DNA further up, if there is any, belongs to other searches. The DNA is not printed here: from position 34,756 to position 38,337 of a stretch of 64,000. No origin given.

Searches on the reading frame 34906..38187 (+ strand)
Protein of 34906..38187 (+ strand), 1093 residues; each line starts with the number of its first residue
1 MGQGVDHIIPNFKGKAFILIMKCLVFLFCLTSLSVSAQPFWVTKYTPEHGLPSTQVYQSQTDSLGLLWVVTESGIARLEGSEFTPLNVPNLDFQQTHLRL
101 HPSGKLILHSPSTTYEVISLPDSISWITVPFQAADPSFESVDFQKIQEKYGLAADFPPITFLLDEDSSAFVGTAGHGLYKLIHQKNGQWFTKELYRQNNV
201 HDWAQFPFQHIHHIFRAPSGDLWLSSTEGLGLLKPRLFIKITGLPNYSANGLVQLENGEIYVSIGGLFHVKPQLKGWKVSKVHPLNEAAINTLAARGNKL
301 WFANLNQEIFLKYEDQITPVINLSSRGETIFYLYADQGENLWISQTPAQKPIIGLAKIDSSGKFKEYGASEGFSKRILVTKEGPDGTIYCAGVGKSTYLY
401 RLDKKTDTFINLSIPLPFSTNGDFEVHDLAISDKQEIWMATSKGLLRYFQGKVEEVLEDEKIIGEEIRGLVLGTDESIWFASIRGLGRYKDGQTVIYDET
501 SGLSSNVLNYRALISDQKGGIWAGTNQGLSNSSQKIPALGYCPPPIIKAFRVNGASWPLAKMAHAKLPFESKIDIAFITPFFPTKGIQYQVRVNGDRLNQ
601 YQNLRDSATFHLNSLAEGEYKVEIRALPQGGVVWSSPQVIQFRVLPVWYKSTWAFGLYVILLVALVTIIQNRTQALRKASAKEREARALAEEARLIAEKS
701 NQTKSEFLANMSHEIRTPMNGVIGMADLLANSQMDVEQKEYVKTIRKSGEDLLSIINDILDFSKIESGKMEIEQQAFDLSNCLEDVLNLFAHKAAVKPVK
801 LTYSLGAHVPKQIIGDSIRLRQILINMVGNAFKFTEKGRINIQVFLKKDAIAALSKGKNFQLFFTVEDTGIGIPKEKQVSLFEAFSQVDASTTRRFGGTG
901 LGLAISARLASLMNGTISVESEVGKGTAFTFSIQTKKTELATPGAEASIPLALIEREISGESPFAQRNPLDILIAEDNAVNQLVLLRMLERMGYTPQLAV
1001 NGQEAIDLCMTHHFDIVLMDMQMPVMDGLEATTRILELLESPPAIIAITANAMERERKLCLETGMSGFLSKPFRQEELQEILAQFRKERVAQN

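Call 98: search_protein_families(library=pfam, proteins=[window:34906-38187:+], max_evalue=0.00001)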
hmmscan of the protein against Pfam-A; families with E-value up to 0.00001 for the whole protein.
window:34906-38187:+ (1093 aa): 4 families
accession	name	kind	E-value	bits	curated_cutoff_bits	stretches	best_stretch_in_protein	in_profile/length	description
PF02518.31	HATPase_c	-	1.3e-27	96.9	26.4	1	815-935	1-109/111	Histidine kinase-, DNA gyrase B-, and HSP90-like ATPase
PF00072.30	Response_reg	-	1.7e-25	89.7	30.2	1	972-1082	1-110/111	Response regulator receiver domain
PF00512.31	HisKA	-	4.5e-23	81.5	26.9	1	704-768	2-66/66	His Kinase A (phospho-acceptor) domain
PF07494.17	Reg_prop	-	1.4e-10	40.5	20.4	0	509-526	6-23/24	Two component regulator propeller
